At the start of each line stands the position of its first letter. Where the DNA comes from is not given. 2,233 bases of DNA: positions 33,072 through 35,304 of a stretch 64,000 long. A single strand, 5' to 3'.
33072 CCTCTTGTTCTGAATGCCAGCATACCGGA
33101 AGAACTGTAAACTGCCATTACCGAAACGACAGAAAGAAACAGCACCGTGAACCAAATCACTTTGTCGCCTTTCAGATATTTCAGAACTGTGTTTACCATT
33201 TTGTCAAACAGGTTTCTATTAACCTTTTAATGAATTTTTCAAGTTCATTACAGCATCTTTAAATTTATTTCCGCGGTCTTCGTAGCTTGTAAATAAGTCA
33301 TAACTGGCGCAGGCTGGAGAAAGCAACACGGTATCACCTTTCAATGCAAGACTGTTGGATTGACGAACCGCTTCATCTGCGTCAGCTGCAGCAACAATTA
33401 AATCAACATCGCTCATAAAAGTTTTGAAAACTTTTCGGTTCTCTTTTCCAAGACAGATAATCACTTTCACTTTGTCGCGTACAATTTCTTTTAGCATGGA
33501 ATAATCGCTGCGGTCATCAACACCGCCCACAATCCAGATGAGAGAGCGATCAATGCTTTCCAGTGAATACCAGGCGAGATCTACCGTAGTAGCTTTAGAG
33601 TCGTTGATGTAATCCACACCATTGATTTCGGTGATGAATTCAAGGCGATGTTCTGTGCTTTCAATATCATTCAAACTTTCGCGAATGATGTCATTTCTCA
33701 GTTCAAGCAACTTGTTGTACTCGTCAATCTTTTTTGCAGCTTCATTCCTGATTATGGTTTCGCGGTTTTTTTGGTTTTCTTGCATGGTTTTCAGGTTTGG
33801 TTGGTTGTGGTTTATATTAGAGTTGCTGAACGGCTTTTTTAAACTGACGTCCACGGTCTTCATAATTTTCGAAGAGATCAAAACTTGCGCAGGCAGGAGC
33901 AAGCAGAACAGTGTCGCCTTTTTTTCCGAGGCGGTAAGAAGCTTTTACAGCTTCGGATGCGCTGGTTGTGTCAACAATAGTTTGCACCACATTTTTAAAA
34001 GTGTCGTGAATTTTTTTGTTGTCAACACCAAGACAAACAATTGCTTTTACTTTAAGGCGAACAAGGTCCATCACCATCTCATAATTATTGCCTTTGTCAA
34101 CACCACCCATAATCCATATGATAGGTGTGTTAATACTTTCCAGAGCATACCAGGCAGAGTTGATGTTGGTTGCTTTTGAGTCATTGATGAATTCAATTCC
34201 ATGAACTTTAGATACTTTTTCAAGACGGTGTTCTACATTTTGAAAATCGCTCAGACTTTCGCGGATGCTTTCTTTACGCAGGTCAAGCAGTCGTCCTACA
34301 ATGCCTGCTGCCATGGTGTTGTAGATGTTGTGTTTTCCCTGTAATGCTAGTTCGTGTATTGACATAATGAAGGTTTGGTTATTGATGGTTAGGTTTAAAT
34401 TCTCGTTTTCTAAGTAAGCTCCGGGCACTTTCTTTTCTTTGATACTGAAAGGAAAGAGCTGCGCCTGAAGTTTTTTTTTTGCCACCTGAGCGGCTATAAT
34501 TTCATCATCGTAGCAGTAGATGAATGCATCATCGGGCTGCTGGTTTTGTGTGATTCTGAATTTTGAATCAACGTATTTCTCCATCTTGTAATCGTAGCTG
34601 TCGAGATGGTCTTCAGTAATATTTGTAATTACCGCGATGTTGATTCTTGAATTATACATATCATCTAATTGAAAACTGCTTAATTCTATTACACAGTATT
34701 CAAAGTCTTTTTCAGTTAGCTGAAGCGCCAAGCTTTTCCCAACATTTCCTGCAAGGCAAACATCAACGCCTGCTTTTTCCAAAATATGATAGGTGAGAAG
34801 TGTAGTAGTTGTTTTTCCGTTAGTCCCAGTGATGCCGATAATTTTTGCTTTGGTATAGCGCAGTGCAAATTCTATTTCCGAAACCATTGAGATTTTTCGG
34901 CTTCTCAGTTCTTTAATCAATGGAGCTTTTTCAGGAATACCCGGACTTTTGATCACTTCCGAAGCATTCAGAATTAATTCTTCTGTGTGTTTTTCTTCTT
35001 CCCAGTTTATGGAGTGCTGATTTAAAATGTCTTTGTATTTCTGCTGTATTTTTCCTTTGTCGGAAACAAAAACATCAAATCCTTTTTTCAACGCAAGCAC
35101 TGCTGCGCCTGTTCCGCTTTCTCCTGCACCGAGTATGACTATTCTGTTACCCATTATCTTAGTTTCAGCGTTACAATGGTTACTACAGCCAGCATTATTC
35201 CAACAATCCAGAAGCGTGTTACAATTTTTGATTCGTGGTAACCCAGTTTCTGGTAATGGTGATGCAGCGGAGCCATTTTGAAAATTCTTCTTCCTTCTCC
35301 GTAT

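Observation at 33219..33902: Stand-alone MurD C-terminal-domain paralog inserted between murD and ftsW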

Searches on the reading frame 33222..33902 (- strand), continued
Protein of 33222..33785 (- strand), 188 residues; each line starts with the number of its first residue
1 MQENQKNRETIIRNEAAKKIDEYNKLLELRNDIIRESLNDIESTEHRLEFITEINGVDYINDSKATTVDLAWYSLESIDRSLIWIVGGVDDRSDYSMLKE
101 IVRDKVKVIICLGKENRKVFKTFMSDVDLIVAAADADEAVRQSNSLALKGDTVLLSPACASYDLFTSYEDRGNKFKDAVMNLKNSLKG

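Call 47: find_encoding_contigs(protein=P0020, flank=5000, max_places=1)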
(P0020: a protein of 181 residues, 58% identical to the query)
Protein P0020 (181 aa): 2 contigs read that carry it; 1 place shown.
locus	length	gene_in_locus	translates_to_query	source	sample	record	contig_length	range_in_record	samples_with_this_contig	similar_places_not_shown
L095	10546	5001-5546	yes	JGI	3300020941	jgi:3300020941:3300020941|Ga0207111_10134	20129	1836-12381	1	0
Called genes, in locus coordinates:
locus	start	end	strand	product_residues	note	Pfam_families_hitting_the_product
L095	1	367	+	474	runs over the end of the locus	PF00905:Transpeptidase, PF03793:PASTA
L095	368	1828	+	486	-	PF01225:Mur_ligase, PF08245:Mur_ligase_M, PF02875:Mur_ligase_C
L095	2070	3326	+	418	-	PF10555:MraY_sig1 (weak), PF00953:Glycos_transf_4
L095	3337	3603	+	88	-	-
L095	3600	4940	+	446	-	PF21377:MurD_N, PF21799:MurD-like_N, PF08245:Mur_ligase_M, PF02875:Mur_ligase_C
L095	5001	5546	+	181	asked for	PF02875:Mur_ligase_C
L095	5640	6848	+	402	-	PF01098:FTSW_RODA_SPOVE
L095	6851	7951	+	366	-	PF03033:Glyco_transf_28, PF04101:Glyco_tran_28_C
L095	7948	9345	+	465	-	PF01225:Mur_ligase, PF08245:Mur_ligase_M, PF02875:Mur_ligase_C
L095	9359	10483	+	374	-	-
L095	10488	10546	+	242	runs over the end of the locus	PF07505:DUF5131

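Call 49: find_related_loci(query=A1, collection=metagenome_contigs, flank=4000)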
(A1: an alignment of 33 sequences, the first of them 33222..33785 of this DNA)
Query A1 (188 aa) in metagenome_contigs; peptide patterns used: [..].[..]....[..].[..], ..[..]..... (x = any residue, [..] = any of these).
600 stretches matched a pattern (row limit reached: there are more); 599 encode a relative of the query (tblastn E <= 1e-3); the best 80 are kept; 80 distinct loci.
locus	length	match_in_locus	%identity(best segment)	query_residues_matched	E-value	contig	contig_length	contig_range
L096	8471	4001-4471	61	26-182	3e-61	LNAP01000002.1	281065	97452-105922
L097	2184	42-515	56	25-182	1e-61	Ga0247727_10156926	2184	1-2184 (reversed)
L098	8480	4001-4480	56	25-184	7e-60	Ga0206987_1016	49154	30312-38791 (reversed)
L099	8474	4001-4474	59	25-182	4e-60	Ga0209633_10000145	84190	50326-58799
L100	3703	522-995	60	25-182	4e-60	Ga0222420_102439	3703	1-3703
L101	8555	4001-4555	51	1-187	1e-59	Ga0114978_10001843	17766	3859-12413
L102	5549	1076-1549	56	25-182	2e-59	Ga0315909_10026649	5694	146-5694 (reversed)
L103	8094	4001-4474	58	25-182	3e-59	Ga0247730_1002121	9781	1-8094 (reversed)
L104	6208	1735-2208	55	25-182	1e-58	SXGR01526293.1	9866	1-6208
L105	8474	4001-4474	55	25-182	1e-58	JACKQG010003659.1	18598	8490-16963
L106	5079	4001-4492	57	25-187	8e-59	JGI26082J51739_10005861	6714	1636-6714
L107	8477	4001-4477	56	24-182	4e-58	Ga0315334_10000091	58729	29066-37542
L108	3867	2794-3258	59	25-179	2e-58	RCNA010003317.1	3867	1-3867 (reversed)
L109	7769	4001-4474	56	25-182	4e-58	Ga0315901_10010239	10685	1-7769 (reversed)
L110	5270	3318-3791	56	25-182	7e-58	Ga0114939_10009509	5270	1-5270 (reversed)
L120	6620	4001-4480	55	25-184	1e-56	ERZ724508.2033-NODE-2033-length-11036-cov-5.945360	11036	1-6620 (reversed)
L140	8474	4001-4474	54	25-182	2e-55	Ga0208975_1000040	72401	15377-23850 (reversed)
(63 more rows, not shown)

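Call 54: find_encoding_contigs(protein=P0042, flank=8000, max_places=5)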
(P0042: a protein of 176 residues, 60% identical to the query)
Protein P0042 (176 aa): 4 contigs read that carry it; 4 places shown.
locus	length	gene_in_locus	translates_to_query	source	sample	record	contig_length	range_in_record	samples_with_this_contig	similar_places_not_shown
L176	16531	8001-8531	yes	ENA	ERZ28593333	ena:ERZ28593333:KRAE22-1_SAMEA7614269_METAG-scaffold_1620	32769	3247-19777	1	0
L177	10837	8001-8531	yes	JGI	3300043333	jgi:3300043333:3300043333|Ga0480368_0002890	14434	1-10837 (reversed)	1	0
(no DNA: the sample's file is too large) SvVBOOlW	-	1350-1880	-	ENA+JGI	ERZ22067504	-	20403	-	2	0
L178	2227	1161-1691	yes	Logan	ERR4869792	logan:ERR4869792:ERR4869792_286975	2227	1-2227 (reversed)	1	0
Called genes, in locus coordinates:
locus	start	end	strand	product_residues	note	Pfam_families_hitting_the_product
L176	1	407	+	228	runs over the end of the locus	PF07685:GATase_3, PF13507:GATase_5, PF01965:DJ-1_PfpI (weak)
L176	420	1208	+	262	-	PF07661:MORN_2 (faint)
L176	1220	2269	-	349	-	PF01408:GFO_IDH_MocA, PF03447:NAD_binding_3, PF02894:GFO_IDH_MocA_C, PF22725:GFO_IDH_MocA_C3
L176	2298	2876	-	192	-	PF25084:LbH_EIF2B, PF00132:Hexapep, PF25087:GMPPB_C (weak), PF14602:Hexapep_2 (weak)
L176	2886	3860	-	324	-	PF01073:3Beta_HSD, PF01370:Epimerase, PF04321:RmlD_sub_bind (weak), PF16363:GDP_Man_Dehyd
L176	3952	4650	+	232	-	PF20260:PUA_4 (weak), PF04452:Methyltrans_RNA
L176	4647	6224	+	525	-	PF00890:FAD_binding_2, PF01266:DAO, PF07992:Pyr_redox_2 (faint), PF02910:Succ_DH_flav_C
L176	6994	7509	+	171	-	PF00210:Ferritin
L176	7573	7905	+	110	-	PF01627:Hpt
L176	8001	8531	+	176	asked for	PF02875:Mur_ligase_C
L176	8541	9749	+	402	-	PF01098:FTSW_RODA_SPOVE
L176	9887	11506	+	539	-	PF07676:PD40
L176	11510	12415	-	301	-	PF02311:AraC_binding, PF12833:HTH_18, PF00165:HTH_AraC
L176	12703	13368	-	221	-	-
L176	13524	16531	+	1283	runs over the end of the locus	PF10102:DUF2341, PF18911:PKD_4, PF00801:PKD (weak), PF18911:PKD_4, PF00801:PKD (weak), PF18911:PKD_4, PF13585:CHU_C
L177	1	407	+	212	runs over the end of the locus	PF01965:DJ-1_PfpI (weak), PF07685:GATase_3, PF13507:GATase_5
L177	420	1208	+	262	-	PF07661:MORN_2 (faint)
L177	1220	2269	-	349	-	PF01408:GFO_IDH_MocA, PF03447:NAD_binding_3, PF02894:GFO_IDH_MocA_C, PF22725:GFO_IDH_MocA_C3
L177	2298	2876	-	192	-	PF25084:LbH_EIF2B, PF00132:Hexapep, PF25087:GMPPB_C (weak), PF14602:Hexapep_2 (weak)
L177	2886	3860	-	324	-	PF01073:3Beta_HSD, PF01370:Epimerase, PF04321:RmlD_sub_bind (weak), PF16363:GDP_Man_Dehyd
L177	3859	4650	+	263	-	PF20260:PUA_4 (weak), PF04452:Methyltrans_RNA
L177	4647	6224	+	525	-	PF00890:FAD_binding_2, PF01266:DAO, PF07992:Pyr_redox_2 (faint), PF02910:Succ_DH_flav_C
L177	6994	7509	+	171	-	PF00210:Ferritin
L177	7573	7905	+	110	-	PF01627:Hpt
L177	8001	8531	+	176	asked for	PF02875:Mur_ligase_C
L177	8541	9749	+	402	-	PF01098:FTSW_RODA_SPOVE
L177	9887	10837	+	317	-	?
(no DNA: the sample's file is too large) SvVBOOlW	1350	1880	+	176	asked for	PF02875:Mur_ligase_C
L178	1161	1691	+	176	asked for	PF02875:Mur_ligase_C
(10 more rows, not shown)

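Call 56: search_protein_families(library=ncbifam, proteins=[L176:8541-9746:+, L176:8001-8528:+], max_evalue=0.00001)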
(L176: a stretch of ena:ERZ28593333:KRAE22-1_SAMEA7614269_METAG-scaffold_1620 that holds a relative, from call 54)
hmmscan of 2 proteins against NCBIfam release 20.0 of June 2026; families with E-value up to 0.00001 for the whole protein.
L176:8541-9746:+ (402 aa): 6 families
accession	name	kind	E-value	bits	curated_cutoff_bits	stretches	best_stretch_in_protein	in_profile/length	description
TIGR02614.1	ftsW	equivalog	9.4e-84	281.5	337.5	1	11-375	1-355/357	putative lipid II flippase FtsW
TIGR02210.1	rodA_shape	equivalog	3.1e-71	240.4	336.7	1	11-375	1-354/357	rod shape-determining protein RodA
TIGR02615.1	spoVE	exception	3.6e-64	217.4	448.8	1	12-375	2-354/354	stage V sporulation protein E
NF008042.0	PRK10774.1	equivalog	2.9e-40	138.5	493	1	12-373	38-388/405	cell division protein FtsW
NF008060.0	PRK10794.1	equivalog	3.5e-35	121.7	590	1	12-374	18-360/370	peptidoglycan glycosyltransferase MrdB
NF037961.1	RodA_shape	subfamily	4.5e-29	102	150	2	232-372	264-406/415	rod shape-determining protein RodA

L176:8001-8528:+ (176 aa): 1 family
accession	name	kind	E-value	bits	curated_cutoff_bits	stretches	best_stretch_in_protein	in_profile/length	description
TIGR01087.1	murD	equivalog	4.7e-44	151.2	211.95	1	21-170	291-440/441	UDP-N-acetylmuramoyl-L-alanine--D-glutamate ligase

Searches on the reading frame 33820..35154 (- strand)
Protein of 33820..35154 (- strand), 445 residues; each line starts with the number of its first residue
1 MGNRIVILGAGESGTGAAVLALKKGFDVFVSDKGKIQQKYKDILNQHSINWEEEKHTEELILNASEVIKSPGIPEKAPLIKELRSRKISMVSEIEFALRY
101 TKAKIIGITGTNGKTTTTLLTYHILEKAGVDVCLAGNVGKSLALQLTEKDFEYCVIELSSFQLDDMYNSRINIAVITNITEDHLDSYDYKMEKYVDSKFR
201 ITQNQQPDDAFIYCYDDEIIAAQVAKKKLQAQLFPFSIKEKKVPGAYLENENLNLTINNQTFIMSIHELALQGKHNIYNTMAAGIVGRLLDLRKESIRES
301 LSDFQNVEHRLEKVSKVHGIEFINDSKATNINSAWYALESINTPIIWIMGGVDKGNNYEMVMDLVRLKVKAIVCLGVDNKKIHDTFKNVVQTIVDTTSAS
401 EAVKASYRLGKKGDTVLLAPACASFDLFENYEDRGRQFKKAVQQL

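Call 7: search_protein_families(library=pfam, proteins=[window:33820-35154:-], max_evalue=0.01)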
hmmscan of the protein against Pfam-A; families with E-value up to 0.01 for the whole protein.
window:33820-35154:- (445 aa): 7 families
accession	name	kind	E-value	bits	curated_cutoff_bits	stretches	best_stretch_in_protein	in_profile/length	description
PF08245.18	Mur_ligase_M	-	5.2e-34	118.4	24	1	108-286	1-199/200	Mur ligase middle domain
PF02875.26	Mur_ligase_C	-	7.4e-13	49.9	28.4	1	309-422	1-127/127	Mur ligase, glutamate ligase domain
PF21377.3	MurD_N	-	4.5e-11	43.1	24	1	4-73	1-70/76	MurD N-terminal domain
PF21799.2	MurD-like_N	-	1.7e-08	35.1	27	1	4-91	2-87/88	Mur ligase MurD-like, N-terminal domain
PF01262.27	AlaDh_PNT_C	-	0.00077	19.4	23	1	4-76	30-105/214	Alanine dehydrogenase/PNT, C-terminal domain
PF04558.20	tRNA_synt_1c_R1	-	0.0058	17.1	28.6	0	34-102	24-94/162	Glutaminyl-tRNA synthetase, non-specific RNA binding region part 1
PF22526.2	DUF7000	-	0.0084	16.2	27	0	32-95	90-153/156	Domain of unknown function (DUF7000)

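Call 8: search_protein_families(library=ncbifam, proteins=[window:33820-35154:-], max_evalue=0.01)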
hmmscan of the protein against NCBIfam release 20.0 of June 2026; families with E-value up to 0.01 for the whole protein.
window:33820-35154:- (445 aa): 33 families (the best 25 are shown)
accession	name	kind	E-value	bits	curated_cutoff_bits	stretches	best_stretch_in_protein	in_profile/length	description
TIGR01087.1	murD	equivalog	3.9e-120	401.9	211.95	1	4-443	1-440/441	UDP-N-acetylmuramoyl-L-alanine--D-glutamate ligase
TIGR01082.1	murC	equivalog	2.1e-37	129.3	335.1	1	7-325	7-322/449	UDP-N-acetylmuramate--L-alanine ligase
NF053646.1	pMurD1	equivalog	2.5e-32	112.2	610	1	5-404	3-413/465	pseudomurein biosynthesis peptide ligase pMurD1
NF053645.1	pMurC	equivalog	4.8e-32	111.3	560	2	9-242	6-249/492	pseudomurein biosynthesis peptide ligase pMurC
NF053647.1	pMurD2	equivalog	5.1e-32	111.3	550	2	4-242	2-239/405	pseudomurein biosynthesis peptide ligase pMurD2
NF001126.0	PRK00139.1-4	equivalog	4.5e-31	107.9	373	2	145-326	166-348/486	UDP-N-acetylmuramoyl-L-alanyl-D-glutamate--2,6-diaminopimelate ligase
TIGR01143.1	murF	subfamily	7.5e-29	100.9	288.6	1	97-418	68-403/418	UDP-N-acetylmuramoyl-tripeptide--D-alanyl-D-alanine ligase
TIGR01085.1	murE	subfamily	7.6e-26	91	257.3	1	96-321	78-333/472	UDP-N-acetylmuramyl-tripeptide synthetase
NF008896.0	PRK11929.1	equivalog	1.9e-24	85.6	1023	3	145-315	174-350/965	bifunctional UDP-N-acetylmuramoyl-L-alanyl-D-glutamate--2,6-diaminopimelate ligase MurE/UDP-N-acetylmuramoyl-tripeptide--D-alanyl-D-alanine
NF001124.0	PRK00139.1-2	equivalog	2.3e-23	82.7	476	1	102-325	108-356/500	UDP-N-acetylmuramoyl-L-alanyl-D-glutamate--2,6-diaminopimelate ligase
NF001123.0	PRK00139.1-1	equivalog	4.6e-19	68.5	586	2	145-404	169-437/493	UDP-N-acetylmuramoyl-L-alanyl-D-glutamate--2,6-diaminopimelate ligase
NF011171.0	PRK14573.1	equivalog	3.4e-17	61.6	1015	1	11-325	13-321/809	bifunctional UDP-N-acetylmuramate--L-alanine ligase/D-alanine--D-alanine ligase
NF008897.0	PRK11930.1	equivalog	4.9e-17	61.2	804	1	102-343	106-354/822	bifunctional UDP-N-acetylmuramoyl-tripeptide:D-alanyl-D-alanine ligase/alanine racemase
NF053648.1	pMurE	equivalog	1.4e-15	57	600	1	102-316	97-326/464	pseudomurein biosynthesis peptide ligase pMurE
NF008041.0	PRK10773.1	equivalog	3.6e-14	52.3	551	1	100-339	97-346/453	UDP-N-acetylmuramoyl-tripeptide--D-alanyl-D-alanine ligase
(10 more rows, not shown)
